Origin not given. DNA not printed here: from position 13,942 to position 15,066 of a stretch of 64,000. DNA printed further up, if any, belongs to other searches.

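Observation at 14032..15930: Single secreted polypeptide fusing a PLC-like phosphodiesterase domain to an alkaline phosphatase domain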

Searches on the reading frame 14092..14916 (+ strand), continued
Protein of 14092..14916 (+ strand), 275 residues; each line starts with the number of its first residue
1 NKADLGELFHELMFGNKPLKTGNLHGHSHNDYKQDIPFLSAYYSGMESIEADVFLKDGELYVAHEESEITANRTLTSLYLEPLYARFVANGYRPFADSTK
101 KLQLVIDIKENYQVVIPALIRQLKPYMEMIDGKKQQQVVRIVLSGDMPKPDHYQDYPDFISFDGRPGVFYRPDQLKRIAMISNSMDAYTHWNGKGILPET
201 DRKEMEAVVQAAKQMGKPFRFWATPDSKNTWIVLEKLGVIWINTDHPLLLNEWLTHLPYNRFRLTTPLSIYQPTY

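Call 48: find_encoding_contigs(protein=P0121, flank=5000, max_places=3)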
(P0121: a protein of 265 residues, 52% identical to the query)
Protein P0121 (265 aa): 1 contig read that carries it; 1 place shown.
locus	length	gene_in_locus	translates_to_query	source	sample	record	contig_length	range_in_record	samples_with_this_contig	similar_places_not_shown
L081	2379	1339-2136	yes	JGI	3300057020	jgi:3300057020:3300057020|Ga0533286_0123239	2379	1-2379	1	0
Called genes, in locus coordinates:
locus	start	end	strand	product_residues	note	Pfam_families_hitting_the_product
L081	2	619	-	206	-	?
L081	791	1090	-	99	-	PF09851:SHOCT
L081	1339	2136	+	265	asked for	PF03009:GDPD (faint), PF13653:GDPD_2 (weak)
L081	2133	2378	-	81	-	?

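Call 53: search_protein_families(library=ncbifam, proteins=[window:14092-14916:+, P0121], max_evalue=0.01)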
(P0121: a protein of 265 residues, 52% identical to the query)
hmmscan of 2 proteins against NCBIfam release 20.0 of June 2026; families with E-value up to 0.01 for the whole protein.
window:14092-14916:+ (275 aa): 0 families

P0121 (265 aa): 0 families

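Call 54: list_cluster_members(proteins=[P0184, P0185, P0193, P0195, P0207, P0208, P0210, P0214, P0219, P0227])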
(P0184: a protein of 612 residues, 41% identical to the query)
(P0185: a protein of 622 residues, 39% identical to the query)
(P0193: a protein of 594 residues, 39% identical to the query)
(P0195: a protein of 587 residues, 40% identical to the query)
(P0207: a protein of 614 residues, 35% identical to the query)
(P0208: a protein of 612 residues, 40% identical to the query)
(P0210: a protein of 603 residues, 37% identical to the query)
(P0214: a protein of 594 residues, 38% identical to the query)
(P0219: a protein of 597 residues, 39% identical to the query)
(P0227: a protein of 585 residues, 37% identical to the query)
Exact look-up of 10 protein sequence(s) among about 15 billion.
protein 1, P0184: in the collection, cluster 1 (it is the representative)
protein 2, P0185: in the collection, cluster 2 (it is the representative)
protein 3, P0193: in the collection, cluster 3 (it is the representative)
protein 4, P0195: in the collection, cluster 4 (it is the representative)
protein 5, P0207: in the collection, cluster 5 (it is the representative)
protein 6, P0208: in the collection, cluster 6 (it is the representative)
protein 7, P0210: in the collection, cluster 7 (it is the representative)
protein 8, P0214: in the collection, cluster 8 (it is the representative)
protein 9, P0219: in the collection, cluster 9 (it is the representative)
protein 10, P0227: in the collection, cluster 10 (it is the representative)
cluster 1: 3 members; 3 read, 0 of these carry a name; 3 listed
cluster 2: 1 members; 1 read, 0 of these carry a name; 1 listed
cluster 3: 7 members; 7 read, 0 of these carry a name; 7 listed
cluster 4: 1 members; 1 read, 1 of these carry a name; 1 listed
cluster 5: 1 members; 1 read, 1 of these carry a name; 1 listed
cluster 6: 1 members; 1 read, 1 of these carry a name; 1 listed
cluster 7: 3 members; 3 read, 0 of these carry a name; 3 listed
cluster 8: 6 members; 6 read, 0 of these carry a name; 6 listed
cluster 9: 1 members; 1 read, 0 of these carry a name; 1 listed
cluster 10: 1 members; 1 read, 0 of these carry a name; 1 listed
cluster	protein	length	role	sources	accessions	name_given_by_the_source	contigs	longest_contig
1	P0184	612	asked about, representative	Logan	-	-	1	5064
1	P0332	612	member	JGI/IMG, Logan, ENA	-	-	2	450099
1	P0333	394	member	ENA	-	-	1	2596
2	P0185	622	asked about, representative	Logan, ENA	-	-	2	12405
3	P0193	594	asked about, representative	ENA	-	-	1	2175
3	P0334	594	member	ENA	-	-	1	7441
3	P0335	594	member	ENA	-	-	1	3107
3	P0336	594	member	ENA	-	-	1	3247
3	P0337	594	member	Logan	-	-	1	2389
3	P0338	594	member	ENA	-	-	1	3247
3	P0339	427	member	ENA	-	-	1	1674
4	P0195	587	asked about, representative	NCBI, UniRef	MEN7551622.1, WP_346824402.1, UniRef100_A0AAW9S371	alkaline phosphatase [Rapidithrix thailandica] | Alkaline phosphatase n=1 Tax=Rapidithrix thailandica TaxID=413964 RepID=A0AAW9S371_9BACT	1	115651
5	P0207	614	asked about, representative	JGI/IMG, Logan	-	alkaline phosphatase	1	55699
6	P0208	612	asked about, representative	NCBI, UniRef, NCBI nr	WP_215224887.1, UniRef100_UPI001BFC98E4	alkaline phosphatase [Echinicola shivajiensis] | alkaline phosphatase n=1 Tax=Echinicola shivajiensis TaxID=1035916 RepID=UPI001BFC98E4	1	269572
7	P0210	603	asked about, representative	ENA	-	-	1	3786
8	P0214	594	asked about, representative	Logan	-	-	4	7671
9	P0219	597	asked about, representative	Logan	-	-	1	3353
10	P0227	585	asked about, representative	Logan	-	-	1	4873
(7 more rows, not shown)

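Call 57: find_homologous_proteins(query=P0136, max_evalue=1e-20)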
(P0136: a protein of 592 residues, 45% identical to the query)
Query P0136 (592 aa): 2912 proteins with E <= 1e-20 among 8000 candidates; the best 120 are listed.
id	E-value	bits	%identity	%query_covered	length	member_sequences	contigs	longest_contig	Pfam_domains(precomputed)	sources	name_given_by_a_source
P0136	0.0e+0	1330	100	100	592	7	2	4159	PF13653.13,PF00245.26,PF01676.24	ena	-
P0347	0.0e+0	1178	88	100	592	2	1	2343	PF13653.13,PF00245.26,PF01676.24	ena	-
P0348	0.0e+0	1155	90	95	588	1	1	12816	PF13653.13,PF00245.26,PF01676.24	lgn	-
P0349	0.0e+0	1135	85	100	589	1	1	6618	PF13653.13,PF00245.26,PF01676.24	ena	-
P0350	0.0e+0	1087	81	100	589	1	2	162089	PF13653.13,PF00245.26,PF01676.24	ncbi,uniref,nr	ncbi:alkaline phosphatase [Flagellimonas halotolerans]|uniref:Alkaline phosphatase n=1 Tax=Flagellim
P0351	0.0e+0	1072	79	99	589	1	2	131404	PF13653.13,PF00245.26,PF01676.24,PF00884.29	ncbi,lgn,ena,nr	ncbi:MAG: alkaline phosphatase [Muricauda sp.]|nr:alkaline phosphatase [Allomuricauda sp.] MBA474691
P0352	0.0e+0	1072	83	96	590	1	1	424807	PF13653.13,PF00245.26,PF01676.24,PF00884.29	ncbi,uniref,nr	ncbi:alkaline phosphatase [Muricauda sp. 334s03]|uniref:Alkaline phosphatase n=1 Tax=Flagellimonas y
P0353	0.0e+0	1071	79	100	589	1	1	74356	PF13653.13,PF00245.26,PF01676.24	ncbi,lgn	-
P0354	0.0e+0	1064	79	100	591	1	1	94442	PF13653.13,PF00245.26,PF01676.24,PF00884.29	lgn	-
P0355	0.0e+0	1056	79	100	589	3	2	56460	PF13653.13,PF00245.26,PF01676.24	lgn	-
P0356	0.0e+0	1035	77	99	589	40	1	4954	PF13653.13,PF00245.26,PF01676.24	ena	-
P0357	0.0e+0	1034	78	99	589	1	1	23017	PF13653.13,PF00245.26,PF01676.24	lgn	-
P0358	0.0e+0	1018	76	98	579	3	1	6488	PF13653.13,PF00245.26,PF01676.24,PF00884.29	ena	-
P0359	0.0e+0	1016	77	99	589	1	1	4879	PF13653.13,PF00245.26,PF01676.24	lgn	-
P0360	2.7e-298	1008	76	99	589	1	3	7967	PF13653.13,PF00245.26,PF01676.24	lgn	-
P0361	1.2e-295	999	75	99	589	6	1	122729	PF13653.13,PF00245.26,PF01676.24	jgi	jgi:alkaline phosphatase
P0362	9.0e-295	997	75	99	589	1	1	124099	PF13653.13,PF00245.26,PF01676.24,PF00884.29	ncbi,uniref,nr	ncbi:alkaline phosphatase [Allomuricauda sp. F6463D]|uniref:alkaline phosphatase n=1 Tax=Allomuricau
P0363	4.6e-291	984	75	97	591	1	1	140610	PF13653.13,PF00245.26,PF01676.24,PF00884.29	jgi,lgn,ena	-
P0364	5.5e-287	971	73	99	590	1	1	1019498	PF13653.13,PF00245.26,PF01676.24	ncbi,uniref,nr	ncbi:alkaline phosphatase [Muricauda sp. CAU 1633]|uniref:alkaline phosphatase n=1 Tax=Allomuricauda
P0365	5.4e-286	968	72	99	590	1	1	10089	PF13653.13,PF00245.26,PF01676.24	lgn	-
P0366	7.5e-285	964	73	99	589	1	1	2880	PF13653.13,PF00245.26,PF01676.24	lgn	-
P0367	5.1e-284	961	73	99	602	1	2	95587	PF13653.13,PF00245.26,PF01676.24,PF00884.29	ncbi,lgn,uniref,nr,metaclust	ncbi:alkaline phosphatase [Flagellimonas zhangzhouensis]|uniref:Alkaline phosphatase n=1 Tax=Flagell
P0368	6.4e-284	961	71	100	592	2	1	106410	PF13653.13,PF00245.26,PF01676.24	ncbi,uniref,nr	ncbi:alkaline phosphatase [Allomuricauda sp. NBRC 101325]|uniref:alkaline phosphatase n=1 Tax=Allomu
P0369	7.1e-284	961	72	99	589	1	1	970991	PF13653.13,PF00245.26,PF01676.24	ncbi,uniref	ncbi:alkaline phosphatase [Flagellimonas iocasae]|uniref:Alkaline phosphatase n=1 Tax=Flagellimonas 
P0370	3.6e-283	958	73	95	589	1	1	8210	PF13653.13,PF00245.26,PF01676.24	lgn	-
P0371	6.3e-283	957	73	95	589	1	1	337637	PF13653.13,PF00245.26,PF01676.24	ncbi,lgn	ncbi:MAG: alkaline phosphatase [Allomuricauda sp.]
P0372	8.1e-283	957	73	96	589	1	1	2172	PF13653.13,PF00245.26,PF01676.24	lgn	-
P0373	2.0e-282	956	71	99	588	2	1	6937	PF13653.13,PF00245.26,PF01676.24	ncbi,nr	ncbi:MAG: alkaline phosphatase [Bacteroidota bacterium]|nr:alkaline phosphatase [Bacteroidota bacter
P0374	2.8e-282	955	71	98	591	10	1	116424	PF13653.13,PF00245.26,PF01676.24,PF00884.29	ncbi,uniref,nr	ncbi:alkaline phosphatase [Allomuricauda taeanensis]|uniref:alkaline phosphatase n=1 Tax=Flagellimon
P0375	7.8e-281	951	72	99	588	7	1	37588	PF13653.13,PF00245.26,PF01676.24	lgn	-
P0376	1.3e-279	947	73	96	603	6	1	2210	PF13653.13,PF00245.26,PF01676.24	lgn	-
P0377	2.1e-279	946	71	100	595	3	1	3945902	PF13653.13,PF00245.26,PF01676.24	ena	-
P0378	7.2e-279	944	71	98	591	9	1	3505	PF13653.13,PF00245.26,PF01676.24,PF00884.29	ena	-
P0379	2.6e-278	942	70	99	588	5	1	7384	PF13653.13,PF00245.26,PF01676.24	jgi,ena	-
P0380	6.5e-278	941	69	100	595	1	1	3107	PF13653.13,PF00245.26,PF01676.24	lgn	-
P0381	5.0e-277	938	70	100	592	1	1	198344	PF13653.13,PF00245.26,PF01676.24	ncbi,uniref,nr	ncbi:alkaline phosphatase [Flagellimonas okinawensis]|uniref:Alkaline phosphatase n=1 Tax=Flagellimo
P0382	1.6e-276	936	72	96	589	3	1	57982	PF13653.13,PF00245.26,PF01676.24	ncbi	-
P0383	2.0e-276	936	71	100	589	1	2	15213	PF13653.13,PF00245.26,PF01676.24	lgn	-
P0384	6.2e-276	934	69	99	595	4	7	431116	PF13653.13,PF00245.26,PF01676.24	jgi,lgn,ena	-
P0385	9.5e-276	934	69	99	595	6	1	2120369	PF13653.13,PF00245.26,PF01676.24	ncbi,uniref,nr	ncbi:alkaline phosphatase [Flagellimonas olearia]|uniref:Alkaline phosphatase n=1 Tax=Flagellimonas 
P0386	1.2e-275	933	73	95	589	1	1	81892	PF13653.13,PF00245.26,PF01676.24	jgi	jgi:alkaline phosphatase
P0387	6.0e-275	931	70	98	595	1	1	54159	PF13653.13,PF00245.26,PF01676.24,PF00884.29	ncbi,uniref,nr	ncbi:alkaline phosphatase [Flagellimonas baculiformis]|uniref:alkaline phosphatase n=1 Tax=Flagellim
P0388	7.2e-274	928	72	96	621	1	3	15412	PF13653.13,PF00245.26,PF01676.24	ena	-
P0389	9.5e-274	927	68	100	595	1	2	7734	PF13653.13,PF00245.26,PF01676.24,PF00884.29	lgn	-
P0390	2.4e-273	926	72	95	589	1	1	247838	PF13653.13,PF00245.26,PF01676.24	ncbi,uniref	ncbi:alkaline phosphatase [Muricauda sp. ANG21]|uniref:alkaline phosphatase n=1 Tax=Allomuricauda sp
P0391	5.4e-273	925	72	95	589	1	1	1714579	PF13653.13,PF00245.26,PF01676.24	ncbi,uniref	ncbi:alkaline phosphatase [Flagellimonas marina]|uniref:Alkaline phosphatase n=1 Tax=Flagellimonas m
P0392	5.0e-272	921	68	99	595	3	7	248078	PF13653.13,PF00245.26,PF01676.24,PF00884.29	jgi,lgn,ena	-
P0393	5.4e-268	908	70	95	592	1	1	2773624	PF13653.13,PF00245.26,PF01676.24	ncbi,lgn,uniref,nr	ncbi:alkaline phosphatase [Saonia flava]|uniref:Alkaline phosphatase n=1 Tax=Saonia flava TaxID=5236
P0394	1.5e-267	907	68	99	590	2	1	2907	PF13653.13,PF00245.26,PF01676.24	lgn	-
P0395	3.3e-261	886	66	99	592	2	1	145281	PF13653.13,PF00245.26,PF01676.24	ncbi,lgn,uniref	ncbi:alkaline phosphatase [Galbibacter sp. PAP.153]|uniref:alkaline phosphatase n=1 Tax=Galbibacter 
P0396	1.7e-259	880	67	100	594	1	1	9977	PF13653.13,PF00245.26,PF01676.24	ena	-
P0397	5.4e-253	859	67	96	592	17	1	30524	PF13653.13,PF00245.26,PF01676.24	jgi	-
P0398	3.2e-246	836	63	99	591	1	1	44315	PF13653.13,PF00245.26,PF01676.24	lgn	-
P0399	1.6e-245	834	64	97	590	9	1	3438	PF13653.13,PF00245.26,PF01676.24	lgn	-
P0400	1.3e-244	831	63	97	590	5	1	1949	PF13653.13,PF00245.26,PF01676.24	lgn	-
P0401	4.1e-244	829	69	89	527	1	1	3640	PF13653.13,PF00245.26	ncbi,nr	ncbi:MAG: alkaline phosphatase, partial [Bacteroidota bacterium]|nr:alkaline phosphatase [Bacteroido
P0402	5.3e-240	816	63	99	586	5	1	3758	PF13653.13,PF00245.26,PF01676.24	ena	-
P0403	8.0e-238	809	61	98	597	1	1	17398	PF13653.13,PF00245.26,PF01676.24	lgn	-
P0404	1.1e-237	808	79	77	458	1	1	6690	PF13653.13,PF00245.26,PF01676.24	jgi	-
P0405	1.7e-235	801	59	99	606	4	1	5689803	PF13653.13,PF00245.26,PF01676.24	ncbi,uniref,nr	ncbi:alkaline phosphatase [Muricauda sp. SCSIO 64092]|uniref:alkaline phosphatase n=1 Tax=Allomurica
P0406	5.5e-235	799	60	99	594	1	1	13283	PF13653.13,PF00245.26,PF01676.24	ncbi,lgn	-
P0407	3.3e-234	797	63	95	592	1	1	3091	PF13653.13,PF00245.26,PF01676.24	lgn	-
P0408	5.2e-233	793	61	100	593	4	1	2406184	PF13653.13,PF00245.26,PF01676.24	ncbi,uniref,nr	ncbi:alkaline phosphatase [Maribacter flavus]|uniref:Alkaline phosphatase n=1 Tax=Maribacter flavus 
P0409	9.0e-233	792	60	100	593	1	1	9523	PF13653.13,PF00245.26,PF01676.24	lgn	-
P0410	1.3e-232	791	61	99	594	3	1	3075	PF13653.13,PF00245.26,PF01676.24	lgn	-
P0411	5.2e-232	789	59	100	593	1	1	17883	PF13653.13,PF00245.26,PF01676.24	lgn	-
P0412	1.8e-231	788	60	98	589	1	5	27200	PF13653.13,PF00245.26,PF01676.24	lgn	-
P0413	4.5e-231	786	60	99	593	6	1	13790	PF13653.13,PF00245.26,PF01676.24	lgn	-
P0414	6.9e-231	786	60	99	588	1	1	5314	PF13653.13,PF00245.26,PF01676.24,PF00884.29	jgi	jgi:alkaline phosphatase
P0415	1.1e-230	785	62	95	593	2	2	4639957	PF13653.13,PF00245.26,PF01676.24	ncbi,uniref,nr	ncbi:alkaline phosphatase [Maribacter cobaltidurans]|uniref:Alkaline phosphatase n=2 Tax=Maribacter 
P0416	1.6e-230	784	59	99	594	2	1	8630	PF13653.13,PF00245.26,PF01676.24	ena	-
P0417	3.9e-230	783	60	98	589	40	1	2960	PF13653.13,PF00245.26,PF01676.24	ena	-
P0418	1.6e-229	781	59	99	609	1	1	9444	PF13653.13,PF00245.26,PF01676.24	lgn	-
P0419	1.8e-229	781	61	95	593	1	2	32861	PF13653.13,PF00245.26,PF01676.24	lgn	-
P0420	4.0e-229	780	59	99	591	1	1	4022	PF13653.13,PF00245.26,PF01676.24,PF00884.29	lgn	-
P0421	6.0e-229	779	61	95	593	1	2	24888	PF13653.13,PF00245.26,PF01676.24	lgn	-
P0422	6.5e-229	779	61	95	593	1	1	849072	PF13653.13,PF00245.26,PF01676.24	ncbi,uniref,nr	ncbi:alkaline phosphatase [Maribacter sp. PR1]|uniref:Alkaline phosphatase n=1 Tax=Maribacter cobalt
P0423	1.2e-227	775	59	99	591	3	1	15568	PF13653.13,PF00245.26,PF01676.24,PF00884.29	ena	-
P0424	2.8e-226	770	59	96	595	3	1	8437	PF13653.13,PF00245.26,PF01676.24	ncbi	-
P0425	3.8e-226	770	59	99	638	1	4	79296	PF13653.13,PF00245.26,PF01676.24,PF00884.29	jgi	jgi:alkaline phosphatase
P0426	1.7e-225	768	59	97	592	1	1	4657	PF13653.13,PF00245.26,PF01676.24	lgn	-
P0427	2.1e-225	768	58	99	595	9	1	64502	PF13653.13,PF00245.26,PF01676.24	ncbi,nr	ncbi:MAG: alkaline phosphatase [Leeuwenhoekiella sp.]|nr:MAG: alkaline phosphatase [Leeuwenhoekiella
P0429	7.2e-224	762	58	98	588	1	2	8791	PF13653.13,PF00245.26,PF01676.24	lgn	-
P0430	8.0e-224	762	58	99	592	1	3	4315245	PF13653.13,PF00245.26,PF01676.24,PF01663.28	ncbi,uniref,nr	ncbi:alkaline phosphatase [Zunongwangia endophytica]|uniref:Alkaline phosphatase n=1 Tax=Zunongwangi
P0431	7.1e-223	759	57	99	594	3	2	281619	PF13653.13,PF00245.26,PF01676.24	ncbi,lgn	ncbi:MAG: alkaline phosphatase [Bacteroidota bacterium]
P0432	1.2e-222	758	58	99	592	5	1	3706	PF13653.13,PF00245.26,PF01676.24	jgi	jgi:alkaline phosphatase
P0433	3.6e-222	757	56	98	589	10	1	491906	PF13653.13,PF00245.26,PF01676.24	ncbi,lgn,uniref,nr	ncbi:alkaline phosphatase [Zunongwangia mangrovi]|uniref:Alkaline phosphatase n=1 Tax=Zunongwangia m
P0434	3.9e-222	757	58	99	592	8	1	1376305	PF13653.13,PF00245.26,PF01676.24,PF00884.29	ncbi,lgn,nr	ncbi:alkaline phosphatase [Leeuwenhoekiella aestuarii]|nr:alkaline phosphatase [Leeuwenhoekiella aes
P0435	4.0e-222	757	60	95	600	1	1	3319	PF13653.13,PF00245.26,PF01676.24,PF00884.29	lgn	-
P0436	1.0e-221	755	60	98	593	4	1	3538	PF13653.13,PF00245.26,PF01676.24,PF01663.28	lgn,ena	-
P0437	2.9e-220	751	58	98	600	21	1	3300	PF13653.13,PF00245.26,PF01676.24,PF00884.29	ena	-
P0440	1.3e-219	748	56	99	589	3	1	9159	PF13653.13,PF00245.26,PF01676.24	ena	-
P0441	2.6e-219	747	58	98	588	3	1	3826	PF13653.13,PF00245.26,PF01676.24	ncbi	-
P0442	3.1e-219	747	56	100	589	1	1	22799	PF13653.13,PF00245.26,PF01676.24,PF01663.28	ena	-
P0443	1.0e-218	746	57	99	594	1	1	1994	PF13653.13,PF00245.26,PF01676.24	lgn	-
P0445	2.2e-218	744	57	99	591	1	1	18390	PF13653.13,PF00245.26,PF01676.24,PF01663.28,PF00884.29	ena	-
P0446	3.9e-218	744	57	99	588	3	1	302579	PF13653.13,PF00245.26,PF01676.24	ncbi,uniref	ncbi:alkaline phosphatase [Leeuwenhoekiella marinoflava]|uniref:alkaline phosphatase n=1 Tax=Leeuwen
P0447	4.1e-218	744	60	95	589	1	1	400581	PF13653.13,PF00245.26,PF01676.24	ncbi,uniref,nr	ncbi:alkaline phosphatase [Robertkochia solimangrovi]|uniref:alkaline phosphatase n=1 Tax=Robertkoch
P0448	4.5e-218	743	58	95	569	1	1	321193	PF13653.13,PF00245.26,PF01676.24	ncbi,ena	-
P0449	6.3e-218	743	56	98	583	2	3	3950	PF13653.13,PF00245.26,PF01676.24,PF00884.29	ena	-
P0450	1.0e-217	742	56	99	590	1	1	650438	PF13653.13,PF00245.26,PF01676.24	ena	-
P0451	3.6e-217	740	56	96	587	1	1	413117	PF13653.13,PF00245.26,PF01676.24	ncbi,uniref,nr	ncbi:alkaline phosphatase [Lewinella sp. IMCC34191]|uniref:alkaline phosphatase n=1 Tax=Lewinella sp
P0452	3.2e-215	734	56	97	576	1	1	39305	PF13653.13,PF00245.26,PF01676.24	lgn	-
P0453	3.4e-215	734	57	95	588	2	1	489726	PF13653.13,PF00245.26,PF01676.24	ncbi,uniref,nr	ncbi:alkaline phosphatase [Lewinella sp. IMCC34183]|uniref:alkaline phosphatase n=1 Tax=Lewinella sp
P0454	3.9e-215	734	56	97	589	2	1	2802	PF13653.13,PF00245.26,PF01676.24,PF01663.28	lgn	-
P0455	4.1e-215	734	57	98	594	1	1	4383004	PF13653.13,PF00245.26,PF01676.24,PF01663.28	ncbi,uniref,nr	ncbi:alkaline phosphatase [Antarcticibacterium sp. 1MA-6-2]|uniref:alkaline phosphatase n=1 Tax=Anta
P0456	1.3e-214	732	57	96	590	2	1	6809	PF13653.13,PF00245.26,PF01676.24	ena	-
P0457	3.1e-214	731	56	98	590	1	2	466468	PF13653.13,PF00245.26,PF01676.24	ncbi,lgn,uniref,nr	ncbi:alkaline phosphatase [Lewinella marina]|uniref:Alkaline phosphatase n=1 Tax=Neolewinella marina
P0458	2.4e-213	728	56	99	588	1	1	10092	PF13653.13,PF00245.26,PF01676.24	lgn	-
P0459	1.3e-212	725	56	96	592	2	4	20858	PF13653.13,PF00245.26,PF01676.24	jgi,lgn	jgi:alkaline phosphatase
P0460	3.8e-212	724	56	96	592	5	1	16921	PF13653.13,PF00245.26,PF01676.24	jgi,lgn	jgi:alkaline phosphatase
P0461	6.4e-212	723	55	99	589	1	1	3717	PF13653.13,PF00245.26,PF01676.24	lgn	-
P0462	1.1e-211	722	57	96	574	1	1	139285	PF13653.13,PF00245.26,PF01676.24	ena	-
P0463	1.5e-211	722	57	95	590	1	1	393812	PF13653.13,PF00245.26,PF01676.24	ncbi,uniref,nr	ncbi:alkaline phosphatase [Neolewinella litorea]|uniref:Alkaline phosphatase n=1 Tax=Neolewinella li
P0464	2.0e-211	721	56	98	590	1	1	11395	PF13653.13,PF00245.26,PF01676.24,PF01663.28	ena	-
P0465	2.0e-211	721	56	95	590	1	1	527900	PF13653.13,PF00245.26,PF01676.24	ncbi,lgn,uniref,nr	ncbi:alkaline phosphatase [Lewinella aquimaris]|uniref:Alkaline phosphatase n=1 Tax=Neolewinella aqu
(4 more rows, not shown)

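Call 66: search_protein_families(library=pfam, alignment_id=A3, max_evalue=0.01)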
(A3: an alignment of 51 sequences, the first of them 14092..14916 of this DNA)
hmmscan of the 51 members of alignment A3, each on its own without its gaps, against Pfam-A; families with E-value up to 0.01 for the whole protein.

A. member 1, window:14092-14916:+ (275 aa): 2 families
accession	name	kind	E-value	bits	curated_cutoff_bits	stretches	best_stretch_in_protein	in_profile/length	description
PF13653.12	GDPD_2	-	2.3e-05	25.1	27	1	218-247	1-29/30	Glycerophosphoryl diester phosphodiesterase family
PF03009.23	GDPD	-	0.0027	18.3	23.6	0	39-247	17-242/244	Glycerophosphoryl diester phosphodiesterase family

B. families by the number of members that match (of 51 scanned): 3 families
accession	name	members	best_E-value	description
PF13653.12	GDPD_2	48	2.6e-12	Glycerophosphoryl diester phosphodiesterase family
PF03009.23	GDPD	20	5.5e-08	Glycerophosphoryl diester phosphodiesterase family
PF16387.11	DUF4996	2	0.00055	Domain of unknown function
